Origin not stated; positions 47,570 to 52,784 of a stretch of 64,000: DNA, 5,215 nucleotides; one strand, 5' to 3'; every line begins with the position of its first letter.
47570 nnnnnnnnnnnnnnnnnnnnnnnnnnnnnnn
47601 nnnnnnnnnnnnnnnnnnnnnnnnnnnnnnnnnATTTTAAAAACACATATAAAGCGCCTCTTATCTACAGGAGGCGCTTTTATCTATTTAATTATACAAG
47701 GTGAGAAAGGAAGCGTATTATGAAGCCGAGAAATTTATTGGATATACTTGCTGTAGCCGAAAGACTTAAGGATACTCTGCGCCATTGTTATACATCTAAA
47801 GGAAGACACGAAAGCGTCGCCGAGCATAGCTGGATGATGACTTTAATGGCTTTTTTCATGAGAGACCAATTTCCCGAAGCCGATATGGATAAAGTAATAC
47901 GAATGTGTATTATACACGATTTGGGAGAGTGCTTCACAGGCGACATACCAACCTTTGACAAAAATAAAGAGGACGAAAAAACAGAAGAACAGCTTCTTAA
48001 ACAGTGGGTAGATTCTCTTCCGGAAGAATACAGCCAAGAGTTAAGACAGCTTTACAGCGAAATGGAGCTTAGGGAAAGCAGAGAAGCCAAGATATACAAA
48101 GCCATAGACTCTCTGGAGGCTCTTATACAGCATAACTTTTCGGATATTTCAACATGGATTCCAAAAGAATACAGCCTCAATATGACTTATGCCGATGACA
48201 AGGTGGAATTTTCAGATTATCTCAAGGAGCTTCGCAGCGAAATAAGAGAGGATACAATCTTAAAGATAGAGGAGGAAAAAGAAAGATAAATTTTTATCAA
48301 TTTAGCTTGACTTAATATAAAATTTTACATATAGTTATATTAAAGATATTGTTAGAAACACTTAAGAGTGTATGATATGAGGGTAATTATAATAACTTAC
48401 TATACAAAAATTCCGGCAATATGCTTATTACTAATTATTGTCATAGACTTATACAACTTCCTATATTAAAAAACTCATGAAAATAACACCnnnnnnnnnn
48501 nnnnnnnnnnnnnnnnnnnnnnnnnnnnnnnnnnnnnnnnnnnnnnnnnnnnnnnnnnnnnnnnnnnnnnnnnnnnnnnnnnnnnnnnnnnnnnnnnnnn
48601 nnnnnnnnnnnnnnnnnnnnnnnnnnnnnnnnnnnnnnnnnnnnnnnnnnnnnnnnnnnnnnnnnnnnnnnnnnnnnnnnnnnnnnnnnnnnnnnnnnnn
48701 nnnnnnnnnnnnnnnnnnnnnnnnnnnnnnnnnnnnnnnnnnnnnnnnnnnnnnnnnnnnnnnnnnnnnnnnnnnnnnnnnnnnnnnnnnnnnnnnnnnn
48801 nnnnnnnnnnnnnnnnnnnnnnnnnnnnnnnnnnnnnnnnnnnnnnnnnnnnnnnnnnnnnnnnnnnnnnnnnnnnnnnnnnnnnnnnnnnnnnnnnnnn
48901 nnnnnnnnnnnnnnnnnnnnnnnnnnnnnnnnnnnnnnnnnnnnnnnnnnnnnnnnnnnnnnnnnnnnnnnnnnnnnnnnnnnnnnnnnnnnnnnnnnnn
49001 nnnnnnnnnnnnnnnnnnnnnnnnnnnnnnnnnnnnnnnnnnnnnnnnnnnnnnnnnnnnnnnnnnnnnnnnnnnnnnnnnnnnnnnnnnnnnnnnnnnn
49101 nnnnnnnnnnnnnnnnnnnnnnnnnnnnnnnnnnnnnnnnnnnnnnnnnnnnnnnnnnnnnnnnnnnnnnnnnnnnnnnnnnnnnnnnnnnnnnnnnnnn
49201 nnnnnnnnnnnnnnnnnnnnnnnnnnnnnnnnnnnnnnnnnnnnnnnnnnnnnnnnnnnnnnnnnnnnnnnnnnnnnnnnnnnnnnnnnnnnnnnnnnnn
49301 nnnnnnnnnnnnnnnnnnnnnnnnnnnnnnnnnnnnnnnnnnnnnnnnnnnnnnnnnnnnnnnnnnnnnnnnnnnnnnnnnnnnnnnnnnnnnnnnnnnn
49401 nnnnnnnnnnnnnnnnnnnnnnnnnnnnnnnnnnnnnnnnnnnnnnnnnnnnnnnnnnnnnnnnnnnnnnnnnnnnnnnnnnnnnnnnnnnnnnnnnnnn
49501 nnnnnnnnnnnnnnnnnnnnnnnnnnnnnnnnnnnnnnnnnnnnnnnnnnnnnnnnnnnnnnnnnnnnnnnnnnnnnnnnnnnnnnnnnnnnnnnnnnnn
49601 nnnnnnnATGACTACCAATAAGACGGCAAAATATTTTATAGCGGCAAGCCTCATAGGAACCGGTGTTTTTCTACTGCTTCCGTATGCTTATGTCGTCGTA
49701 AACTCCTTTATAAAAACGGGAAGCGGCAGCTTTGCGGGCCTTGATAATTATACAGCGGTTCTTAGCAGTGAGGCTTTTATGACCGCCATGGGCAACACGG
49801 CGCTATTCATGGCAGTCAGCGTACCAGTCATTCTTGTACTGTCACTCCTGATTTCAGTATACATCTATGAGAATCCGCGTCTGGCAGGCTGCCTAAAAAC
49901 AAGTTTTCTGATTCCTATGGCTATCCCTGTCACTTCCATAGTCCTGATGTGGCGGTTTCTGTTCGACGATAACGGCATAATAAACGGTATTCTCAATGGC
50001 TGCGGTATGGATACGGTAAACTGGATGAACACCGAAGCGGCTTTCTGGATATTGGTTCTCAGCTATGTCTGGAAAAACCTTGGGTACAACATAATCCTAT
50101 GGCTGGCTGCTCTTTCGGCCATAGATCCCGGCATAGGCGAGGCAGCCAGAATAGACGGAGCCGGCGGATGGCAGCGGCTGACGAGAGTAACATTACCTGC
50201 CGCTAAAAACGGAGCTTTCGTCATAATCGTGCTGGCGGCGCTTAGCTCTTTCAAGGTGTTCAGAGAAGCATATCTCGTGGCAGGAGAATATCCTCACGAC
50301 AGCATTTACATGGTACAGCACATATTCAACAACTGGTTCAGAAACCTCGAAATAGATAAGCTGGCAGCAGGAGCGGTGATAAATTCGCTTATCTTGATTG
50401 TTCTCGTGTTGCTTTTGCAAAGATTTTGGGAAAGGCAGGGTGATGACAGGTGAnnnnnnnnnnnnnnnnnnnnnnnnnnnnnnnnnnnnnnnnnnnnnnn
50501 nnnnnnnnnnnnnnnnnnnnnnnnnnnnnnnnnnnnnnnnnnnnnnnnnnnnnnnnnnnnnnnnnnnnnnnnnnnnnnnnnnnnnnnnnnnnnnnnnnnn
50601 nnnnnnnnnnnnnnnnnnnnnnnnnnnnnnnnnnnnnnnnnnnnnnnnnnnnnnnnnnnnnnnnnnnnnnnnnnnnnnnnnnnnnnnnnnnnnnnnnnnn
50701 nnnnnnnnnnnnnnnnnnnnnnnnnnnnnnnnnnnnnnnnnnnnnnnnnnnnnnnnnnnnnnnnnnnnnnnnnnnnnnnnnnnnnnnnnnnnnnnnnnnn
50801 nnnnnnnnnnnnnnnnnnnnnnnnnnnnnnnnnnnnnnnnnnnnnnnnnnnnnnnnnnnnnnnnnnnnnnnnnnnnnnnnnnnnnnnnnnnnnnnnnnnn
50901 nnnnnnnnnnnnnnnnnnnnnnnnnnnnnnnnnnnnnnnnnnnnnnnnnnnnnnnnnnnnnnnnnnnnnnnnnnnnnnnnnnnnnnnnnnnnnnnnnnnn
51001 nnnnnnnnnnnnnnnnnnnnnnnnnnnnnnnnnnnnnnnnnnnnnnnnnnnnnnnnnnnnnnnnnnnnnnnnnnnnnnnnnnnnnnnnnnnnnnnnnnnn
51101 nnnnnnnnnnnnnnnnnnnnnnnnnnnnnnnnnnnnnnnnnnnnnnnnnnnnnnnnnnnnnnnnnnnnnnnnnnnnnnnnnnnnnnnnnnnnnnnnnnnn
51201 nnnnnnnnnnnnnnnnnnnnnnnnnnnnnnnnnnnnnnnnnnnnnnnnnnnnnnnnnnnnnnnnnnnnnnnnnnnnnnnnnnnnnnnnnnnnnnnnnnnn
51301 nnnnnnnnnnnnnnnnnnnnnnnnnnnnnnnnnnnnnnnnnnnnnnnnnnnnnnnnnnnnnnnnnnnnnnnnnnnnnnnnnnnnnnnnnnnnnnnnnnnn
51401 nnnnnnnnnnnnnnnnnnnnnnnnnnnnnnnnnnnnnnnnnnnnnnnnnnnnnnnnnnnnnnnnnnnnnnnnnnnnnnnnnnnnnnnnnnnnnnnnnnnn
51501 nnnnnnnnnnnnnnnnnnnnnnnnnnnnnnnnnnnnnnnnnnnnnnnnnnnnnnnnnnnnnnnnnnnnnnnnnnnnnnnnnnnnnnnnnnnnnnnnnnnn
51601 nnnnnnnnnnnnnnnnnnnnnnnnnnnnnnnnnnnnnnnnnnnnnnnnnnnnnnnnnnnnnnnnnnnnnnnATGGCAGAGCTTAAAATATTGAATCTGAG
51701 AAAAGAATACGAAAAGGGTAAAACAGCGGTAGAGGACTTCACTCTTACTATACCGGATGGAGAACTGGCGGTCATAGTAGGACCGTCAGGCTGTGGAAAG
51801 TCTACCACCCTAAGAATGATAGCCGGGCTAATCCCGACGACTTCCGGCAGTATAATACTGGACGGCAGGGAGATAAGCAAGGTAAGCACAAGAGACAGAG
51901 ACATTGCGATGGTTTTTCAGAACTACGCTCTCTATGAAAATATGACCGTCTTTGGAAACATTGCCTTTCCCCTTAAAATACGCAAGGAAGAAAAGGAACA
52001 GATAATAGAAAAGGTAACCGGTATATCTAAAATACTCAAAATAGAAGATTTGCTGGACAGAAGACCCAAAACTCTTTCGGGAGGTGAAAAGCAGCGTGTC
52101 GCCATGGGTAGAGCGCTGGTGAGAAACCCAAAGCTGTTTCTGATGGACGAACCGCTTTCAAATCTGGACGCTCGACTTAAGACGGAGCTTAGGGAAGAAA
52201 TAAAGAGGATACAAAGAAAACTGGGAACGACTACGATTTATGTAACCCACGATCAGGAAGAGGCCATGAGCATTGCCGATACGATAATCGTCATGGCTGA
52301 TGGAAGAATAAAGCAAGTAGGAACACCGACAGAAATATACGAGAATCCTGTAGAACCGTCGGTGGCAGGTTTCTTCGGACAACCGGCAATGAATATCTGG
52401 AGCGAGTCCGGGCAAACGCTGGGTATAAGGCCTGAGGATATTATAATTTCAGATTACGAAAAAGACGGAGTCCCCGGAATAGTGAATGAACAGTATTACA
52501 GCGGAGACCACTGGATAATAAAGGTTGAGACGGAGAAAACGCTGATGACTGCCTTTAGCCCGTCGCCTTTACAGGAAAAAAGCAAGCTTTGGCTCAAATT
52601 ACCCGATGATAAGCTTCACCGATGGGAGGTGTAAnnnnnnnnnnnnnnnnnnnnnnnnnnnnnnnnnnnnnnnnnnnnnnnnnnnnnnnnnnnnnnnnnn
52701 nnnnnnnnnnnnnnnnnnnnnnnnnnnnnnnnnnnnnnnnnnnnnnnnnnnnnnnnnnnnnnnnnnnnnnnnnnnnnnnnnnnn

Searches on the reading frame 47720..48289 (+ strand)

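Call 26: search_protein_families(library=ncbifam, proteins=[window:47720-48289:+], max_evalue=0.00001)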
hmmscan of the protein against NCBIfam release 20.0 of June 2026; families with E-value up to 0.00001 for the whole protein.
window:47720-48289:+ (189 aa): 1 family
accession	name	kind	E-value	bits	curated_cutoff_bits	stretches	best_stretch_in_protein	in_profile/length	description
NF003009.0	PRK03826.1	equivalog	2.8e-10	40.2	122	1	9-137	6-144/197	5'-deoxynucleotidase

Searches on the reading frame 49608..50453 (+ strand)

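Call 26: search_protein_families(library=ncbifam, proteins=[window:49608-50453:+], max_evalue=0.00001)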
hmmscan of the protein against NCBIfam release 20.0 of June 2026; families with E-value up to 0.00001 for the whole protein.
window:49608-50453:+ (281 aa): 13 families
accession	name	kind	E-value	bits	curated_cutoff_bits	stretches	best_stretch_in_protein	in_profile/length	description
NF040931.1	ABC_arch_GlcT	equivalog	2.3e-26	93.1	360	1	26-267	16-264/278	glucose ABC transporter permease GlcT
NF007852.0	PRK10561.1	equivalog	7.2e-26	91.7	335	1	11-277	18-291/295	sn-glycerol-3-phosphate ABC transporter permease UgpA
TIGR03262.1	PhnU2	equivalog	2.4e-17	62.8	593.25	1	12-269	8-251/546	putative 2-aminoethylphosphonate ABC transporter permease subunit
NF011624.0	PRK15050.1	equivalog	2.5e-11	43.3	247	1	10-269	27-281/297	2-aminoethylphosphonate ABC transporter permease subunit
TIGR00969.1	3a0106s02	subfamily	9.5e-11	41.7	240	1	5-268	14-265/272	sulfate ABC transporter permease subunit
NF008232.0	PRK10999.1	equivalog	1.3e-10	40.6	392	1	35-198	257-427/520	maltose ABC transporter permease MalF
TIGR03226.1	PhnU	equivalog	9.9e-10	38.4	283.45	1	5-268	40-298/311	2-aminoethylphosphonate ABC transporter permease subunit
TIGR01581.1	Mo_ABC_porter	hypoth_equivalog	9.7e-09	35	210.3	1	56-268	26-222/225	ABC transporter permease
TIGR02141.1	modB_ABC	equivalog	5.1e-08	32.8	182.6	1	69-270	8-205/208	molybdate ABC transporter permease subunit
TIGR02140.1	permease_CysW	equivalog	6.4e-08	32.4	329.1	1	11-276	6-257/261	sulfate ABC transporter permease subunit CysW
NF007044.0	PRK09497.1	equivalog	9.4e-08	31.9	348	1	8-275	9-273/285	spermidine/putrescine ABC transporter permease PotB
NF040932.1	ABC_arch_GlcU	equivalog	5.5e-06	26.2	340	1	145-274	132-260/272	glucose ABC transporter permease GlcU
NF008620.0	PRK11602.1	equivalog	7.5e-06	25.4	442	0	11-231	23-231/291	sulfate/thiosulfate ABC transporter permease CysW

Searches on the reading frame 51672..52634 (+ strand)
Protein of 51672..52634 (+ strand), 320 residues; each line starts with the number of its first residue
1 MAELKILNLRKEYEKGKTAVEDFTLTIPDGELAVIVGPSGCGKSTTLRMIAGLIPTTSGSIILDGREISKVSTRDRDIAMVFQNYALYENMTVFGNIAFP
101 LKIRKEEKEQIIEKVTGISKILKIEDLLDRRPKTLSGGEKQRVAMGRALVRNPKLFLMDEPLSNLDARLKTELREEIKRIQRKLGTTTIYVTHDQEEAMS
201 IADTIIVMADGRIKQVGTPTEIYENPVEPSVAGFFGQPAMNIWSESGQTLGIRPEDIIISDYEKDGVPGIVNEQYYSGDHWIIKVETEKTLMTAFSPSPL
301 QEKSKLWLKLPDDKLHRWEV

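Call 65: search_protein_families(library=ncbifam, proteins=[window:51672-52634:+], max_evalue=1e-20)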
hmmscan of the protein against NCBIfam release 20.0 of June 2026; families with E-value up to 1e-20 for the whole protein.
window:51672-52634:+ (320 aa): 142 families (the best 25 are shown)
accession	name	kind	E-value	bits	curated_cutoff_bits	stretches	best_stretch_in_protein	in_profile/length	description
NF008653.0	PRK11650.1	subfamily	8.1e-114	380.4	432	1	1-244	1-244/357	sn-glycerol-3-phosphate ABC transporter ATP-binding protein UgpC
TIGR03265.1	PhnT2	equivalog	1.9e-90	303.6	457.7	1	3-238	4-238/353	putative 2-aminoethylphosphonate ABC transporter ATP-binding protein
NF008233.0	PRK11000.1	equivalog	2.4e-89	299.7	568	1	1-242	1-241/369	maltose/maltodextrin ABC transporter ATP-binding protein MalK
NF006987.0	PRK09452.1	equivalog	5.9e-89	298.4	482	1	5-237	19-250/378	spermidine/putrescine ABC transporter ATP-binding protein PotA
NF040933.2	ABC_arch_GlcV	equivalog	8e-88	294.7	450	1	4-241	3-246/357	glucose ABC transporter ATP-binding protein GlcV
NF043075.1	MMSYN1_0197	equivalog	4.5e-87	292.2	550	1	4-238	3-236/341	spermidine/putrescine ABC transporter ATP-binding protein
TIGR01187.1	potA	subfamily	1.6e-84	283.8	355.6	1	35-238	1-204/325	polyamine ABC transporter ATP-binding protein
NF040840.2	tungstate_WtpC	equivalog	8.2e-81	272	440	1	4-237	2-233/347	tungstate ABC transporter ATP-binding protein WtpC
TIGR00968.1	3a0106s01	subfamily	8.7e-78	261.1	342.75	1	6-237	3-233/237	sulfate ABC transporter ATP-binding protein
NF008513.0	PRK11432.1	equivalog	2.8e-75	253.4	496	1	8-239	11-241/351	ferric ABC transporter ATP-binding protein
NF008621.0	PRK11607.1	equivalog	2.2e-69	234.1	613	1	4-237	20-252/377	putrescine ABC transporter ATP-binding subunit PotG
NF008105.0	PRK10851.1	equivalog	3.1e-69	233.4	502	1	4-237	3-239/362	sulfate/thiosulfate ABC transporter ATP-binding protein CysA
TIGR03258.1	PhnT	equivalog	6.7e-69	232.6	499.15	1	6-244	11-247/359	2-aminoethylphosphonate ABC transport system ATP-binding subunit PhnT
TIGR01186.1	proV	subfamily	9.7e-67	225.6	326.6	1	16-238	5-233/363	betaine/proline/choline family ABC transporter ATP-binding protein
TIGR02142.1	modC_ABC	equivalog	3e-52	178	285.05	1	22-226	15-223/353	molybdenum ABC transporter ATP-binding protein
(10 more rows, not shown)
